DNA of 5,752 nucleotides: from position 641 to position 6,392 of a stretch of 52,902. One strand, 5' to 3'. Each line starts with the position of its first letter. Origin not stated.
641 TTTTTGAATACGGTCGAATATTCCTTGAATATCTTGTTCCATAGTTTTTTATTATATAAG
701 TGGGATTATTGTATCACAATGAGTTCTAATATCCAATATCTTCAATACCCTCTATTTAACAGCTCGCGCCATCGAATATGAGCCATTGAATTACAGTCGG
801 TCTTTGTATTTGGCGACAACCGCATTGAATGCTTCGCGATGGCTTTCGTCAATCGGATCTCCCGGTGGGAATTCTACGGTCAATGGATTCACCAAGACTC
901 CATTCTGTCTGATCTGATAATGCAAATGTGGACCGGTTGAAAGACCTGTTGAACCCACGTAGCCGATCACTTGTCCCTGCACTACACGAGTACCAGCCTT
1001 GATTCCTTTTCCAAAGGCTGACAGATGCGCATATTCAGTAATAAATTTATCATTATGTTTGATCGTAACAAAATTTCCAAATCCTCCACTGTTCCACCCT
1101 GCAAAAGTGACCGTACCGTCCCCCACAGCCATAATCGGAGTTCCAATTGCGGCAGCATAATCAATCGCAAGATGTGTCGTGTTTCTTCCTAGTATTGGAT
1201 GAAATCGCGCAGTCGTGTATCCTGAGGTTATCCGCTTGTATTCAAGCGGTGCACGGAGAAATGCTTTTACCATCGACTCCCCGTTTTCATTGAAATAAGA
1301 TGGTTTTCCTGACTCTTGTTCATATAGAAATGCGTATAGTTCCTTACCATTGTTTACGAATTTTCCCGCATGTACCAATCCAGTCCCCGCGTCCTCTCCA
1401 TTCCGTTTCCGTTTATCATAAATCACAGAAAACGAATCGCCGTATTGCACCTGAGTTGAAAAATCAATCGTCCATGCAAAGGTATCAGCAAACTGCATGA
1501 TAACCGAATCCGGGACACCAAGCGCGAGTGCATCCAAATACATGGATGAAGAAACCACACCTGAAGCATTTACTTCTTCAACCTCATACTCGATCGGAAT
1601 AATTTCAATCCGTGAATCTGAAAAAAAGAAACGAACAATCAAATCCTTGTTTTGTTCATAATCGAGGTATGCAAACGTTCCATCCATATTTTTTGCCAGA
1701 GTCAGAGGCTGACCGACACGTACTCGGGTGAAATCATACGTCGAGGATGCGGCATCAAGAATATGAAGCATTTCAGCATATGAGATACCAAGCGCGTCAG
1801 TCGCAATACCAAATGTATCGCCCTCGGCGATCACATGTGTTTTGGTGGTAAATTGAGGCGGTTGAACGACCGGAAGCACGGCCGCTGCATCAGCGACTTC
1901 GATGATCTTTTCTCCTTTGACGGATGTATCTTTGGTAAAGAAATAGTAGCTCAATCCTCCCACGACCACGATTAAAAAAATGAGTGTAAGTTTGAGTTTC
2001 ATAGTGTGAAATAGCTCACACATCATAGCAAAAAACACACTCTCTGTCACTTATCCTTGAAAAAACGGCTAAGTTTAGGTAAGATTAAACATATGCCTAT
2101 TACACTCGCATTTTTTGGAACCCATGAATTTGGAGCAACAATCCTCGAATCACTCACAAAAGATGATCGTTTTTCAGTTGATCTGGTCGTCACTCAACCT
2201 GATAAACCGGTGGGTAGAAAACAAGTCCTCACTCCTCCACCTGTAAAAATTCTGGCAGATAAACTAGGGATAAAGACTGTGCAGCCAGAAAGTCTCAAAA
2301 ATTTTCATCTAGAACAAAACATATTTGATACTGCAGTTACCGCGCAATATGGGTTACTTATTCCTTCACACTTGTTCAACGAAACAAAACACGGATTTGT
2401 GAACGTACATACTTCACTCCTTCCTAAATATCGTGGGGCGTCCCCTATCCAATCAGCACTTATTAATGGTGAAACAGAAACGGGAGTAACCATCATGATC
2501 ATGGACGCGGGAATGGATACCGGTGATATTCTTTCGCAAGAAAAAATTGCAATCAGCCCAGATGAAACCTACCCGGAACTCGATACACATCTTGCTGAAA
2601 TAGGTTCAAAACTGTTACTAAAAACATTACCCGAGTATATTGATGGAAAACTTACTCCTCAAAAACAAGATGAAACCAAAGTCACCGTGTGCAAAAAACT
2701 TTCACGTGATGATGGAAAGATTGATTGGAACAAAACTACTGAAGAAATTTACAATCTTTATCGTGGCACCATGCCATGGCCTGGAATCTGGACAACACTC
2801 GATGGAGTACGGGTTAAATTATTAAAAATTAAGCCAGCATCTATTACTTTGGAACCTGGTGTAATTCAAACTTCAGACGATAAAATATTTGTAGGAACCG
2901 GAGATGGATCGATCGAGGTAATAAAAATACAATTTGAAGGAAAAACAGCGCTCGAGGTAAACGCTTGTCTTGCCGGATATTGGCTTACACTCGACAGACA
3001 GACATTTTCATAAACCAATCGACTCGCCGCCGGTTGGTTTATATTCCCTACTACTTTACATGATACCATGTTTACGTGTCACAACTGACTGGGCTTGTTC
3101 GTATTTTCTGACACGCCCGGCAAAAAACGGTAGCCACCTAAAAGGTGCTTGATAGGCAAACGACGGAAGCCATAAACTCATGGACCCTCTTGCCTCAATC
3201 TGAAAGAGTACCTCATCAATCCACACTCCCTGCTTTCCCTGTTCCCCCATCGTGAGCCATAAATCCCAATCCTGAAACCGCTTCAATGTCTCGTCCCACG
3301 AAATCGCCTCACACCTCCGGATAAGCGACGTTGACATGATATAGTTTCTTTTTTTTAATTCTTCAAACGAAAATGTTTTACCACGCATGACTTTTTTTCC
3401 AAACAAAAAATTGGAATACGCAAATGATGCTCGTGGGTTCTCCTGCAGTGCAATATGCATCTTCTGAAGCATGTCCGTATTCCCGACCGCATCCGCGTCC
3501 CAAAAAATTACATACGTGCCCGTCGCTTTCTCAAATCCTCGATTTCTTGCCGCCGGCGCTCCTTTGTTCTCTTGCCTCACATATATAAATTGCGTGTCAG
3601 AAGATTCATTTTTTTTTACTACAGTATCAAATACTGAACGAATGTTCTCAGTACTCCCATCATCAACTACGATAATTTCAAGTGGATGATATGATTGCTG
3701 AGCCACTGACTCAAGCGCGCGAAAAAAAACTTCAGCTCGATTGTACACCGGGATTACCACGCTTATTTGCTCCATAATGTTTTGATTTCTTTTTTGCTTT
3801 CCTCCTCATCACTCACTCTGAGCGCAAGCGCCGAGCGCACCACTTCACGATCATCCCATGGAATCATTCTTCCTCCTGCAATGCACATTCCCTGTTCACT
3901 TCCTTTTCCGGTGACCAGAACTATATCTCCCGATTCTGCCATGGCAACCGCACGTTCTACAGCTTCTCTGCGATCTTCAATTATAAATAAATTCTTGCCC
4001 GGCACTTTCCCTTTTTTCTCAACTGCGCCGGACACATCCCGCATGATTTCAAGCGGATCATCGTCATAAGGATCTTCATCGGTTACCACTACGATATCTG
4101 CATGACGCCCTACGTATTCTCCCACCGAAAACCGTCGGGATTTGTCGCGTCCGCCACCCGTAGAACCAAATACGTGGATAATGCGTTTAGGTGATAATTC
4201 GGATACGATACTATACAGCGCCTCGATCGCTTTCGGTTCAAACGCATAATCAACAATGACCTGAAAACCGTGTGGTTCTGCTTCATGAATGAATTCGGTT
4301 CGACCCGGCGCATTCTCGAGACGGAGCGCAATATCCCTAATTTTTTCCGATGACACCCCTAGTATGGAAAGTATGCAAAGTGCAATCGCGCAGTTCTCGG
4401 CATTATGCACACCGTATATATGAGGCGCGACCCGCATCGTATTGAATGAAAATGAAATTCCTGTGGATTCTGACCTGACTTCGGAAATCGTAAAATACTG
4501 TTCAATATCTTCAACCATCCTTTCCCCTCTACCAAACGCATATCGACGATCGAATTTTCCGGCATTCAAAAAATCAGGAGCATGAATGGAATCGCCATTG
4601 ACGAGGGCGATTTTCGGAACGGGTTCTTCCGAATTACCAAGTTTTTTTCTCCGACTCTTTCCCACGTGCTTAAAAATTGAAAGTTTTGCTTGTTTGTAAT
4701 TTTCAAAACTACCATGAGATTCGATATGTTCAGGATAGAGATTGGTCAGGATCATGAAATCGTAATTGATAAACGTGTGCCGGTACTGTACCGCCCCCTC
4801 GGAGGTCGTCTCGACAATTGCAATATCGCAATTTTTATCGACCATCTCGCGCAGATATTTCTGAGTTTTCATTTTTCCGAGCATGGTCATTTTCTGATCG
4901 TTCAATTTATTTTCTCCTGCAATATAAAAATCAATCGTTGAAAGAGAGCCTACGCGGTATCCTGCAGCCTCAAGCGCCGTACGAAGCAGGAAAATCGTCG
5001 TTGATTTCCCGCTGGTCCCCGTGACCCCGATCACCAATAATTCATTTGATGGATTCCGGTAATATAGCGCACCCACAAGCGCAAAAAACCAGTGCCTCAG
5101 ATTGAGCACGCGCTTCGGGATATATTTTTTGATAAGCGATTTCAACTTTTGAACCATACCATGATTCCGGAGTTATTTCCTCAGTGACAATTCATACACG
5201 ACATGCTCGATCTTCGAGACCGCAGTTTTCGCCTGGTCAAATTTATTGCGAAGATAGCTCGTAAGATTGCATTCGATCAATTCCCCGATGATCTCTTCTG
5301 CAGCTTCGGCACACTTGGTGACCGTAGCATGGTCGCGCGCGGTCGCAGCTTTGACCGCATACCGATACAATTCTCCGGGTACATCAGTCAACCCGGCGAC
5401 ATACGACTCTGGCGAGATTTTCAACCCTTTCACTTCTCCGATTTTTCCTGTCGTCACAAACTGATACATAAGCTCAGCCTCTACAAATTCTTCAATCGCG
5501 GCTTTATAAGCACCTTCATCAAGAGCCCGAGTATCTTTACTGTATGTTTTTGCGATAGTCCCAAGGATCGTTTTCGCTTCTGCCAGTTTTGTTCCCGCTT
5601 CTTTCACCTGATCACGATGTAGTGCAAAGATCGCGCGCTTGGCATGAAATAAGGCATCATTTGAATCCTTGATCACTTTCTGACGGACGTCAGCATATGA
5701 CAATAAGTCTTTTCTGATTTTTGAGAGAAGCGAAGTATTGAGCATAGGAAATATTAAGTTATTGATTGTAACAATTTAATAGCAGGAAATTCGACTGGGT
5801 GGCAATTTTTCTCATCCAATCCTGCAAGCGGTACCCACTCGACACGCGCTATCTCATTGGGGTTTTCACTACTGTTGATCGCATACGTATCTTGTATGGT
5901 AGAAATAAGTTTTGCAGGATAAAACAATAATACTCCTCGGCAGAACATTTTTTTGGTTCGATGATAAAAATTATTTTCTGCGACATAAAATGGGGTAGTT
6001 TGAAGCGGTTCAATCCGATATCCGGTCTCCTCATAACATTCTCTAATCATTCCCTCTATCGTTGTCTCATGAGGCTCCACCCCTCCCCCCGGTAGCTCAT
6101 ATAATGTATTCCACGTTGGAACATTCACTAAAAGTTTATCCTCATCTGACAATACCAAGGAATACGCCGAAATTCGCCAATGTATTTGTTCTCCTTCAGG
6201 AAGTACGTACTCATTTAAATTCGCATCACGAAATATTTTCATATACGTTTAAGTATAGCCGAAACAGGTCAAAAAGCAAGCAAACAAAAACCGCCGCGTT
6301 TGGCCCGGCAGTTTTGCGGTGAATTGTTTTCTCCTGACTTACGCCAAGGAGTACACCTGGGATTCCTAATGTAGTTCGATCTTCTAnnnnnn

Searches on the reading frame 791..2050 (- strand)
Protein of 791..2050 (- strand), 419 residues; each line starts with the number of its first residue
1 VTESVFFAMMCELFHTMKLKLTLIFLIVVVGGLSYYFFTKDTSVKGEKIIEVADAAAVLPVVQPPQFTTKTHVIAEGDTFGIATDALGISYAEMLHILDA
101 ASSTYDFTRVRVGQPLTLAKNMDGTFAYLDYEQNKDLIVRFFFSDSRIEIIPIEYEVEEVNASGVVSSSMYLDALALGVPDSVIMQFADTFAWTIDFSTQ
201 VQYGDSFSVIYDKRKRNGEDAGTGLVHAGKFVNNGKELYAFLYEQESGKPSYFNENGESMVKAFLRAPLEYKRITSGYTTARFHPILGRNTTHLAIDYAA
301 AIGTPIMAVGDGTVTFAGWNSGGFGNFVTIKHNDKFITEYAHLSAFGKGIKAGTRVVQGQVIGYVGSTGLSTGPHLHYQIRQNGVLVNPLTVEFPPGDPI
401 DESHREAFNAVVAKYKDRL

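Call 51: search_protein_families(library=pfam, proteins=[window:791-2050:-], max_evalue=0.00001)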
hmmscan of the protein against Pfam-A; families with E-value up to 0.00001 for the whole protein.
window:791-2050:- (419 aa): 2 families
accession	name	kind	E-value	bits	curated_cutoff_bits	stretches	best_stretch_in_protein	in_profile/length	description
PF01551.29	Peptidase_M23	-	3.8e-33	114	28.7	1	292-389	2-96/96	Peptidase family M23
PF19425.4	Csd3_N2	-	1.8e-11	44.5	27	1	159-276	6-118/122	Csd3 second domain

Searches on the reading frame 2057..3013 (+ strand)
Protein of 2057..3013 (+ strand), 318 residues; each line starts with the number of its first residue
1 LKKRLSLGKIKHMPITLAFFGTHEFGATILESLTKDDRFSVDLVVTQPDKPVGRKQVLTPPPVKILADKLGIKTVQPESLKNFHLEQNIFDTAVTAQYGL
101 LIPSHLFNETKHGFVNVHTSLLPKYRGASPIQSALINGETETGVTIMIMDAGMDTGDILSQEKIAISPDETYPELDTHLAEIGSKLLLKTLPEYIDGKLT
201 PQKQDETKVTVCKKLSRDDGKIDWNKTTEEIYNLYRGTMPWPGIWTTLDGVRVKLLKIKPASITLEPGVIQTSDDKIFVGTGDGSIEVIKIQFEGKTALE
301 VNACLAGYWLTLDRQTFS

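Call 51: search_protein_families(library=pfam, proteins=[window:2057-3013:+], max_evalue=0.00001)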
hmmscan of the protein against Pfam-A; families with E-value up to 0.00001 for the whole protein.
window:2057-3013:+ (318 aa): 2 families
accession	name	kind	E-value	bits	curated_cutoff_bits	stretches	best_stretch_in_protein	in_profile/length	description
PF00551.24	Formyl_trans_N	-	4.1e-37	128.1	26.1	1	18-190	4-180/181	Formyl transferase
PF02911.23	Formyl_trans_C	-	1.4e-24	86.6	21.1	1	214-308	1-99/100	Formyl transferase, C-terminal domain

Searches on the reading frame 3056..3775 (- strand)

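Call 51: search_protein_families(library=pfam, proteins=[window:3056-3775:-], max_evalue=0.00001)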
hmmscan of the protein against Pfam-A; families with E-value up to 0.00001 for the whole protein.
window:3056-3775:- (239 aa): 3 families
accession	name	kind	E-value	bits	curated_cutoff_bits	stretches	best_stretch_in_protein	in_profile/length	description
PF00535.33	Glycos_transf_2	-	5.7e-30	104.9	23.3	1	5-130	1-123/168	Glycosyl transferase family 2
PF10111.15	Glyco_tranf_2_2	-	5.5e-17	62.6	27.3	1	5-125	1-126/276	Glycosyltransferase like family 2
PF13641.12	Glyco_tranf_2_3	-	3.1e-11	44.2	27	1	3-110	2-111/230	Glycosyltransferase like family 2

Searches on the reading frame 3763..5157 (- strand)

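Call 51: search_protein_families(library=pfam, proteins=[window:3763-5157:-], max_evalue=0.00001)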
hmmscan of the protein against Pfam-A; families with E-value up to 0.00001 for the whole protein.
window:3763-5157:- (464 aa): 2 families
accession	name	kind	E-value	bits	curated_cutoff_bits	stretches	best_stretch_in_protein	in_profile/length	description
PF08245.18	Mur_ligase_M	-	7.7e-30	104.8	24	1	45-262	1-199/200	Mur ligase middle domain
PF02875.26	Mur_ligase_C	-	7.9e-25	88.6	28.4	1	285-419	1-127/127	Mur ligase, glutamate ligase domain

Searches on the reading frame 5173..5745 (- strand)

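Call 51: search_protein_families(library=pfam, proteins=[window:5173-5745:-], max_evalue=0.00001)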
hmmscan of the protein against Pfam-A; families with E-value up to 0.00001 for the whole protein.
window:5173-5745:- (190 aa): 1 family
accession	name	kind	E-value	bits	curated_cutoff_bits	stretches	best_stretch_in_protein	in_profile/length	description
PF01997.21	Translin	-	2e-22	80.6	25.9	1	19-190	1-205/205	Translin family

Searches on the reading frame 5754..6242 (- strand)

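Call 51: search_protein_families(library=pfam, proteins=[window:5754-6242:-], max_evalue=0.00001)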
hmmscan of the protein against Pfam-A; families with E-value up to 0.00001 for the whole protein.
window:5754-6242:- (162 aa): 1 family
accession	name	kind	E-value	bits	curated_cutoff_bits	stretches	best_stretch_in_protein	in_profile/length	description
PF00293.34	NUDIX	-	2.3e-15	57.2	21.1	1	26-146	5-122/134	NUDIX domain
